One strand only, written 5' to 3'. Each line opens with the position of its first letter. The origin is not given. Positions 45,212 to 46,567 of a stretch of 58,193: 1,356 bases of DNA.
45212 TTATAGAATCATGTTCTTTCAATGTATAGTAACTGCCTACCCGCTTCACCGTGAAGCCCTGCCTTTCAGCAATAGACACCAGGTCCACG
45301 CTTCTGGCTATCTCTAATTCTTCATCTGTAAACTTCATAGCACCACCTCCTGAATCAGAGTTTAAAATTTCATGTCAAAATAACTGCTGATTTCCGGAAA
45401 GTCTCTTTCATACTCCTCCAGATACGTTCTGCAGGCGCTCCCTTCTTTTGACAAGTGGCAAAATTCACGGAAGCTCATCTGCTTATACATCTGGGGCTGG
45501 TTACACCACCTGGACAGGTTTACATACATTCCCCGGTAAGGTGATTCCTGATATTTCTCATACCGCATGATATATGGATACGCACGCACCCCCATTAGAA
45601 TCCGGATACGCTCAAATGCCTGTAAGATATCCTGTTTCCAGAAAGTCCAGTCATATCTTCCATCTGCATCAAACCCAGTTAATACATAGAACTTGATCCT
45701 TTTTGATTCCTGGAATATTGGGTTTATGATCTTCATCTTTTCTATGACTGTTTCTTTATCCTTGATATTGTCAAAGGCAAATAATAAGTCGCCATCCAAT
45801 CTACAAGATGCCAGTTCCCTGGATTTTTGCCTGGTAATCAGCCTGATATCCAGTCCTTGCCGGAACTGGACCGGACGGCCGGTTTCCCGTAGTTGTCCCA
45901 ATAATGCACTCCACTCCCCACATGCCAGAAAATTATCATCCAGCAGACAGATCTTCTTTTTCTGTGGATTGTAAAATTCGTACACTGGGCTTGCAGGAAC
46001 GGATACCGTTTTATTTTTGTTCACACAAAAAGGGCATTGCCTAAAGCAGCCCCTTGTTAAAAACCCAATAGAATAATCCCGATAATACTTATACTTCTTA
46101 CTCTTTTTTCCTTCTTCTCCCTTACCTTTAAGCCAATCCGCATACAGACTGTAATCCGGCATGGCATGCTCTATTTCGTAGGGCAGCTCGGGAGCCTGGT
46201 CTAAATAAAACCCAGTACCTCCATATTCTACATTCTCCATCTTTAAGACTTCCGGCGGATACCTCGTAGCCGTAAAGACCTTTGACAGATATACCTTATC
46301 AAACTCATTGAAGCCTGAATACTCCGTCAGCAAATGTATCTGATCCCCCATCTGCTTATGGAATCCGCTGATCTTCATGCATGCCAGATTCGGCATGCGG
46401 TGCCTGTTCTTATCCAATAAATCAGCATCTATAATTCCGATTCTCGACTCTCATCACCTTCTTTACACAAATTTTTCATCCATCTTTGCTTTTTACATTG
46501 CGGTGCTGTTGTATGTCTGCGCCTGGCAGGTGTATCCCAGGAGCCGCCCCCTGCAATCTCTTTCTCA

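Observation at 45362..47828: PAPS-reductase-like, GNAT-like and radical-SAM trio: candidate nucleic-acid modification module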

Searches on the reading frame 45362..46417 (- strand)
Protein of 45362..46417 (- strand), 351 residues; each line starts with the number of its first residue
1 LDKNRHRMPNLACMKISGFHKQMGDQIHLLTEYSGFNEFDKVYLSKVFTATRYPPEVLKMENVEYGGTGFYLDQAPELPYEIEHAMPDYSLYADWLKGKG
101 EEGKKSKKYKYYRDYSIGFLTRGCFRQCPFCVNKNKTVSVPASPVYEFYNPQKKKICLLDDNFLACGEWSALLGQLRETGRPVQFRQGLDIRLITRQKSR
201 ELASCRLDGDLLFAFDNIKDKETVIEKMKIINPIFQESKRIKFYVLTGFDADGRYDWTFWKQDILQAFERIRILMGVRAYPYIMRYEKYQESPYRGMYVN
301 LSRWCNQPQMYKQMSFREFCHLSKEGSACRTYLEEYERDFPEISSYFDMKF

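Call 3: search_protein_families(library=pfam, proteins=[window:45362-46417:-], max_evalue=0.01)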
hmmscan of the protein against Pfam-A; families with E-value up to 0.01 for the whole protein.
window:45362-46417:- (351 aa): 0 families

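Call 4: search_protein_families(library=ncbifam, proteins=[window:45362-46417:-], max_evalue=0.01)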
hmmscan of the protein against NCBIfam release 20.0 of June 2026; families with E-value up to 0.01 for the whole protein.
window:45362-46417:- (351 aa): 0 families

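Call 5: search_protein_families(library=phrogs, proteins=[window:45362-46417:-], max_evalue=0.01)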
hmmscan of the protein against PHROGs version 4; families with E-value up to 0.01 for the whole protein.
window:45362-46417:- (351 aa): 1 family
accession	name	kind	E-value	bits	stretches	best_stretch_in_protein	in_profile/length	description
phrog_9298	-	other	6.1e-59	200.8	1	2-334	7-304/305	radical SAM domain protein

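Call 6: search_protein_families(library=padloc, proteins=[window:45362-46417:-], max_evalue=0.01)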
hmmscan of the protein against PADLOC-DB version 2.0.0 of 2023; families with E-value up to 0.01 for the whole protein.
window:45362-46417:- (351 aa): 0 families

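Call 9: search_solved_structures(query=window:45362-46417:-, max_evalue=1, show_alignments=2)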
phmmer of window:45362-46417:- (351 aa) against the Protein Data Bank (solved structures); distinct sequences matched with E-value up to 1: 3.
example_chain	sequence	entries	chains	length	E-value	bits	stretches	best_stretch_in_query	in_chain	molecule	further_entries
4pfu_A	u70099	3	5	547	0.081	14.9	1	254-298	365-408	ABC transporter substrate-binding protein | Mannoside ABC transport system, sugar-binding protein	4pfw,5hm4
9v21_lO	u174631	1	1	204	0.71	11.8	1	119-161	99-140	60S ribosomal protein L13, putative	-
9v1i_lO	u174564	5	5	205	0.72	11.8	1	119-161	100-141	60S ribosomal protein L13, putative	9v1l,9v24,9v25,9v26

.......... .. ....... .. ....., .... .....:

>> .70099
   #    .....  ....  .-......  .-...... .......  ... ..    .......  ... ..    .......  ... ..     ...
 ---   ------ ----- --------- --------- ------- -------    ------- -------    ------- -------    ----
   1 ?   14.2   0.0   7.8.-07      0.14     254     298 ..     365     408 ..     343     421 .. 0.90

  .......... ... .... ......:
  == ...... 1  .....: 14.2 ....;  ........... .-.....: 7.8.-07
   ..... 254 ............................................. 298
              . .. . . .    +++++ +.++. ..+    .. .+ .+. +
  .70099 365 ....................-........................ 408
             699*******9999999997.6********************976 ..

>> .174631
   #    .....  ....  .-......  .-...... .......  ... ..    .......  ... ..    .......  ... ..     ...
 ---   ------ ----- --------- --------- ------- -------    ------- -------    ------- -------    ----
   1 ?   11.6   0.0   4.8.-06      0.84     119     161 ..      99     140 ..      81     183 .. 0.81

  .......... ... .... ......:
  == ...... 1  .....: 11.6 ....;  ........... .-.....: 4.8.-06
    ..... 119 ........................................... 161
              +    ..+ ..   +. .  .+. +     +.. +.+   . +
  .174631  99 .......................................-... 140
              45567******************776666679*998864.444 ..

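Call 18: find_homologous_proteins(query=window:45362-46417:-, max_evalue=0.001)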
Query window:45362-46417:- (351 aa): 5937 proteins with E <= 0.001 among 6554 candidates; the best 120 are listed.
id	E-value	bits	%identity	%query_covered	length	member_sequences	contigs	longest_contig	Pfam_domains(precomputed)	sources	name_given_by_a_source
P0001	2.0e-238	808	100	98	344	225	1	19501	-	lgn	-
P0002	6.4e-203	691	83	98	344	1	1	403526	-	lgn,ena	-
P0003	2.5e-194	663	77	100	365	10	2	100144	-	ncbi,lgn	-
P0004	5.2e-194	662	77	100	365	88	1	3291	-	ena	-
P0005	8.3e-194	661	79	100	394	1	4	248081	-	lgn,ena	-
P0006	5.1e-172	590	72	98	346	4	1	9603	-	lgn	-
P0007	2.6e-166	571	79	83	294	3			-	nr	nr:hypothetical protein [uncultured Blautia sp.]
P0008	1.0e-130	454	56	99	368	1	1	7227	-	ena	-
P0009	1.6e-129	450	55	99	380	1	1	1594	-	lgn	-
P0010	5.5e-128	445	53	99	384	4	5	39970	-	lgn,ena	-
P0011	9.1e-128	444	54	100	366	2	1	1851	-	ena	-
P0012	8.6e-127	441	55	99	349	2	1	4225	-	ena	-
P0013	1.4e-126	440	55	100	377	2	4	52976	-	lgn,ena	-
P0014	1.5e-126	440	54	99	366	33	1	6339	-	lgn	-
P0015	3.9e-126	439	54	100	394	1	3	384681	-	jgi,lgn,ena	-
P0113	4.4e-120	419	53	99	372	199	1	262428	-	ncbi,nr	ncbi:hypothetical protein H6A65_00410 [Mediterraneibacter glycyrrhizinilyticus]|nr:hypothetical prot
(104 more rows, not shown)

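Call 19: find_encoding_contigs(protein=P0113, flank=8000, max_places=4)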
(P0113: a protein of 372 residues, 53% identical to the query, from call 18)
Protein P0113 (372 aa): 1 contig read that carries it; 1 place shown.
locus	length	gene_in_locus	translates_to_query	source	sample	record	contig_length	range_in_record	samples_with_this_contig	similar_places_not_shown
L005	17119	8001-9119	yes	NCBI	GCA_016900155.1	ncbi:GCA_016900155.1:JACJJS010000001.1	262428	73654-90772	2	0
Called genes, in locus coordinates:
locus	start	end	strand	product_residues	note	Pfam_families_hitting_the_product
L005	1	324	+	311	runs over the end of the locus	PF17989:ALP_N, PF22128:Alp7A_like_C (faint)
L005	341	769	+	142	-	-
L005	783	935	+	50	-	-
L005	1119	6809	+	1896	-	PF20610:TED_2, PF11974:bMG3 (faint), PF26764:TEDa_beta, PF17802:SpaA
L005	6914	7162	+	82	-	-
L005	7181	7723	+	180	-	-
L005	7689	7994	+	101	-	-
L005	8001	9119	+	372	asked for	-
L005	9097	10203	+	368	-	PF13154:DUF3991, PF13155:Toprim_2 (weak)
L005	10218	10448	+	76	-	-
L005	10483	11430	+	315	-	PF18941:DUF5688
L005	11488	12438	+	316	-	PF18941:DUF5688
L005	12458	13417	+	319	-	PF18941:DUF5688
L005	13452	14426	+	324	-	PF18941:DUF5688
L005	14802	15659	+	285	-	-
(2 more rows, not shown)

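Call 20: find_encoding_contigs(protein=P0015, flank=8000, max_places=3)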
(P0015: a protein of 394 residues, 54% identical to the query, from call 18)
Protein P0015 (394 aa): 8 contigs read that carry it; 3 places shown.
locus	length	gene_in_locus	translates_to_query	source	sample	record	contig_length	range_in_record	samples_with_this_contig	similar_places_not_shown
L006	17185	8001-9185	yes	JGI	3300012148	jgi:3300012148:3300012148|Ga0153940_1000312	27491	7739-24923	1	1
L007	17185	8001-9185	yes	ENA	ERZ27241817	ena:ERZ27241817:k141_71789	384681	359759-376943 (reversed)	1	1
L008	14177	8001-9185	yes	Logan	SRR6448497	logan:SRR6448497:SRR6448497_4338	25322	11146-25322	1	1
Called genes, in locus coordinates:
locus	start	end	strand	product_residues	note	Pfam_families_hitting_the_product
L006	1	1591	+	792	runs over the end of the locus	PF14490:HHH_RecD2 (weak), PF13245:AAA_19, PF13604:AAA_30, PF01443:Viral_helicase1 (faint), PF18335:SH3_13, PF13538:UvrD_C_2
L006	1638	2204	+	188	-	-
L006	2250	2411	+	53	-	-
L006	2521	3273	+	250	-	PF01555:N6_N4_Mtase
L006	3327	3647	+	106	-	-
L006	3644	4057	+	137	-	PF25682:Phage_VG64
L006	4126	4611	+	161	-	-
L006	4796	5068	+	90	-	-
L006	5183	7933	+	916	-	PF00145:DNA_methylase (weak), PF14890:Intein_splicing (weak), PF13403:Hint_2, PF07591:PT-HINT (faint), PF00145:DNA_methylase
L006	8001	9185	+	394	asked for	-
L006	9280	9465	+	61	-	-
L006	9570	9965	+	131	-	-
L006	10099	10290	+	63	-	-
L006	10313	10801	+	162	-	PF25450:Rab11-FIP3 (faint), PF27695:CEP131_C (weak)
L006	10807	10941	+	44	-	PF13597:NRDD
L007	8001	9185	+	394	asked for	-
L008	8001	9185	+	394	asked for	-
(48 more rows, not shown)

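Call 30: search_protein_representatives(protein=window:45362-46417:-)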
Query: 351 residues. Proteins with E-value up to 0.001 (for the whole library): 1936; up to 1e-10: 967; up to 1e-30: 174. The best 150 are listed.
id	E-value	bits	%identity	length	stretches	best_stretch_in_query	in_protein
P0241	6.7e-100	350.8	47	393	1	3-341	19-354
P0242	4.0e-97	341.7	50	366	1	3-320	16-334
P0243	6.5e-95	334.4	47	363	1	4-351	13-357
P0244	6.6e-94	331.1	47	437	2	98-351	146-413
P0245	2.4e-93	329.2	48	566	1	5-320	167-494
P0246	3.4e-93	328.7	48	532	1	2-351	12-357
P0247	3.7e-92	325.3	48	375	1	4-351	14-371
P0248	1.7e-91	323.2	48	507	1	3-350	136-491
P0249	6.9e-88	311.3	45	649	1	4-351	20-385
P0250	1.9e-87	309.8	47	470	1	7-351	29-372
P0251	2.3e-86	306.3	47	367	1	2-351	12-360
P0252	3.7e-86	305.6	45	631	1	4-351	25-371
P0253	2.7e-85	302.7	46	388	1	4-323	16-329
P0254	3.2e-84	299.2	46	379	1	6-333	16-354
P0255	9.0e-84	297.8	46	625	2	108-319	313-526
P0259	2.7e-82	292.9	45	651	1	4-349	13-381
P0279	4.8e-73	262.5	46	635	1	7-351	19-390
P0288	1.4e-69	251.1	45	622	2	84-327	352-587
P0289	1.6e-69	250.9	45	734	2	121-344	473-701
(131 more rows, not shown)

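Call 31: search_protein_families(library=pfam, proteins=[P0249, P0252, P0259, P0279, P0246, P0245, P0248, P0255, P0289, P0288], max_evalue=0.001)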
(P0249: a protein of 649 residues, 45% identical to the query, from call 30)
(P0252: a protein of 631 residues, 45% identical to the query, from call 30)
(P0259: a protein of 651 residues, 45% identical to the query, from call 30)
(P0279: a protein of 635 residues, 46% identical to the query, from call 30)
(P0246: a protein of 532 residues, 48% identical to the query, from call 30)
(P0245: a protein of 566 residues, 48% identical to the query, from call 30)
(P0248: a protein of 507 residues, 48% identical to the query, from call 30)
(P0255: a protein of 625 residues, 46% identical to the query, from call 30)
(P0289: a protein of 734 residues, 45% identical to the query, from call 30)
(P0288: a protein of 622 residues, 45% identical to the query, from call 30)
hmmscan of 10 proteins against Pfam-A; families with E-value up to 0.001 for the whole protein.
P0249 (649 aa): 0 families

P0252 (631 aa): 0 families

P0259 (651 aa): 0 families

P0279 (635 aa): 0 families

P0246 (532 aa): 1 family
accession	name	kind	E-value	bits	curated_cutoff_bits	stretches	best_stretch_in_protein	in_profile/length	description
PF03118.21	RNA_pol_A_CTD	-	0.00032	20.8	23.8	1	465-516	15-66/67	Bacterial RNA polymerase, alpha chain C terminal domain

P0245 (566 aa): 1 family
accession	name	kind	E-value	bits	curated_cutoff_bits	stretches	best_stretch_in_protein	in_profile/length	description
PF00145.23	DNA_methylase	-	8.3e-12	45.6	22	1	34-112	243-323/324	C-5 cytosine-specific DNA methylase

P0248 (507 aa): 0 families

P0255 (625 aa): 0 families

P0289 (734 aa): 1 family
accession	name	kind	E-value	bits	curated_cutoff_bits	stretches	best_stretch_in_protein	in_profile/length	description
PF14528.11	LAGLIDADG_3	-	9.4e-09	35.9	22.5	1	348-399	4-55/82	LAGLIDADG-like domain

P0288 (622 aa): 0 families

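Call 46: find_related_loci(query=A4, collection=genome_contigs, flank=8000)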
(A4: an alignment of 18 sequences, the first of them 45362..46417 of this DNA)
Query A4 (351 aa) in genome_contigs; peptide patterns used: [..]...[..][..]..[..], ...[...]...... (x = any residue, [..] = any of these).
370 stretches matched a pattern; 346 encode a relative of the query (tblastn E <= 1e-3); the best 80 are kept; 80 distinct loci.
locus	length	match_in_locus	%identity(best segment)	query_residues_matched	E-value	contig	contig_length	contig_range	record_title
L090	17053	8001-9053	78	1-351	0e+0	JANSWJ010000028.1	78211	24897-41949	Blautia schinkii strain DSM 10518 contig_28, whole genome shotgun sequence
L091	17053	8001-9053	77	1-351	0e+0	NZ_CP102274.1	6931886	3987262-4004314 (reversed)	Hungatella hathewayi strain DSM 13479 chromosome, complete genome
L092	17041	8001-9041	56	3-351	2e-131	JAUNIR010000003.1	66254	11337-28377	MAG: Lachnospiraceae bacterium isolate S28M_St_metabat_86 NODE_254_length_66254_cov_14.225698, whole genome shotgun sequ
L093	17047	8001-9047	52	1-351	3e-129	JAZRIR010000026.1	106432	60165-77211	MAG: Clostridia bacterium isolate T1900045473_YK20190165.MAGScoT_cleanbin_000003 SGB_7243_k141_2608274, whole genome sho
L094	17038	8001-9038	53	5-351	4e-127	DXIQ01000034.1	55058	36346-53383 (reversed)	MAG TPA_asm: Candidatus Blautia stercorigallinarum isolate CHK195-9823 CHK195__C66561_L55058_SAMEA5754839, whole genome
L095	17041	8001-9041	54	5-351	1e-126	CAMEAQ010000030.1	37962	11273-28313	MAG: uncultured bacterium isolate SRR15057927_bin.7_metaWRAP_v1.3_MAG genome assembly, contig: ERZ10407400.389, whole ge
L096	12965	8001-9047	52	1-351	2e-125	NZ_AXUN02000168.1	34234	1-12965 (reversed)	Youngiibacter fragilis 232.1 contig_32, whole genome shotgun sequence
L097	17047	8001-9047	52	1-351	5e-125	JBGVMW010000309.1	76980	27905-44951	MAG: Lachnospiraceae bacterium isolate fecal_MAG_249 fecal_MAG_249_contig_0332, whole genome shotgun sequence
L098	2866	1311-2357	51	1-351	3e-130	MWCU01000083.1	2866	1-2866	MAG: Firmicutes bacterium ADurb.Bin182 BWY11_contig000083, whole genome shotgun sequence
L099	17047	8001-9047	52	1-351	9e-124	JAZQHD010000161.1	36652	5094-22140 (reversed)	MAG: Ructibacterium sp. isolate T1900044629_TS20190095.MAGScoT_cleanbin_000005 SGB_995_k141_3283873, whole genome shotgu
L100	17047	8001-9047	52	1-351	1e-123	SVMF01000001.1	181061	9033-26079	MAG: Oscillospiraceae bacterium isolate SIG506 NODE_1351_length_181061_cov_22.370080, whole genome shotgun sequence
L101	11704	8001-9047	50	1-351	2e-123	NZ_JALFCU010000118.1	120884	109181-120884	MAG: Selenomonas sp. isolate SUG563 k141_77979, whole genome shotgun sequence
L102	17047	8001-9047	51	1-351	2e-123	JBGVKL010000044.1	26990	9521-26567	MAG: Acetatifactor sp. isolate fecal_MAG_305 fecal_MAG_305_contig_0052, whole genome shotgun sequence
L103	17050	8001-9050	52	1-351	3e-123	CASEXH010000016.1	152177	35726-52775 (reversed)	uncultured Firmicutes bacterium isolate A106_L4_349349_idba_bin.108 genome assembly, contig: A106_L4_349349_idba_bin.108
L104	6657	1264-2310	51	1-351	3e-122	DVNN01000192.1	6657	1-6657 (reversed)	MAG TPA_asm: Candidatus Pelethocola excrementipullorum isolate CHK160-5124 CHK160__C160123_L6657_ERR2241953, whole genom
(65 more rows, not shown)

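Call 47: find_related_loci(query=A4, collection=viral_contigs, flank=8000)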
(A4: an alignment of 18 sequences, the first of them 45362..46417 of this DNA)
Query A4 (351 aa) in viral_contigs; peptide patterns used: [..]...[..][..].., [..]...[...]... (x = any residue, [..] = any of these).
589 stretches matched a pattern; 545 encode a relative of the query (tblastn E <= 1e-3); the best 80 are kept; 80 distinct loci.
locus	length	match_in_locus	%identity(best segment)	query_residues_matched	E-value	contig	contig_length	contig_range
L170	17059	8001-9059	54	1-351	1e-128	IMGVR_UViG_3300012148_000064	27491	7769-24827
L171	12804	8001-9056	53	4-351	2e-128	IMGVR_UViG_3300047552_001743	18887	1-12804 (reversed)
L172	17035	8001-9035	53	5-351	1e-127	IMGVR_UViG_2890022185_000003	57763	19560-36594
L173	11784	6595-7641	52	1-351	5e-126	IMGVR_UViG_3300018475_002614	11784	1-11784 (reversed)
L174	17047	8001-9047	52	1-351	5e-126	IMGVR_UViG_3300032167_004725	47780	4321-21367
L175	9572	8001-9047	52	1-351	5e-126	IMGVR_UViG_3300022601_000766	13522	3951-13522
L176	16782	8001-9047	52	1-351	5e-126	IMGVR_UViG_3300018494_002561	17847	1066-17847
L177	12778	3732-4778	52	1-351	5e-126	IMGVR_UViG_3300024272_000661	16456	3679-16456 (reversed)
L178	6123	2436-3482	53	1-351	1e-125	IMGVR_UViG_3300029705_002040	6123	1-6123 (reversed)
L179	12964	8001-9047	52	1-351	2e-125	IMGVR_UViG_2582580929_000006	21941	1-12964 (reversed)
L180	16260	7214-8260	53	1-351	4e-125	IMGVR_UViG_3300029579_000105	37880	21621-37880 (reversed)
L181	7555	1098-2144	51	1-351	5e-125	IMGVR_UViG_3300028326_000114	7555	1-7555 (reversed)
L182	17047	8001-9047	52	1-351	2e-124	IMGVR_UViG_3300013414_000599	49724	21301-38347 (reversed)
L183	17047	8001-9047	51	1-351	1e-124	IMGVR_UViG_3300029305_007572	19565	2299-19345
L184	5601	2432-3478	52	1-351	1e-124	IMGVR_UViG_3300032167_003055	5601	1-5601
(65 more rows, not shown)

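Call 55: predict_structure(alignment_id=A2)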
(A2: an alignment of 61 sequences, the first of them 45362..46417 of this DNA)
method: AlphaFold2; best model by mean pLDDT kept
length: 351 residues; sequences in the alignment: 61
mean_pLDDT: 95.7   pTM: 0.91
mean pLDDT of the five models: 95.7, 95.5, 95.5, 94.5, 94.4
residues with pLDDT >= 90: 332; 70-90: 14; 50-70: 5; < 50: 0
segments of 3 or more residues with pLDDT < 50: none
pLDDT, mean of each block of 10 residues (from residue 1): 78 98 98 94 95 95 97 96 98 92 82 97 95 96 98 98 97 98 97 98 97 96 98 91 97 96 98 98 97 98 98 98 96 97 97 95
secondary structure, 60 per line:
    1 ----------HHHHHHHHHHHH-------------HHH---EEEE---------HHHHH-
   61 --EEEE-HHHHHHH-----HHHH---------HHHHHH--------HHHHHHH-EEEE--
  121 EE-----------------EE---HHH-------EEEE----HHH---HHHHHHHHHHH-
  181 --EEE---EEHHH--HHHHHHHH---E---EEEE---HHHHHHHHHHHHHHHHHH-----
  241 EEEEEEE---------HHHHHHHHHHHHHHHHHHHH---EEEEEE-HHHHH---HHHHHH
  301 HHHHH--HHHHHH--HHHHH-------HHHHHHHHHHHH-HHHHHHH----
elements in order: H11-22 E42-45 H55-59 E63-66 H68-74 H80-83 H93-98 H107-113 E115-118 E155-158 H169-179 E183-185 H196-203 E211-214 H218-235 E241-247 H257-276 E280-285 H287-291 H295-305 H308-313 H316-320 H328-339 H341-347
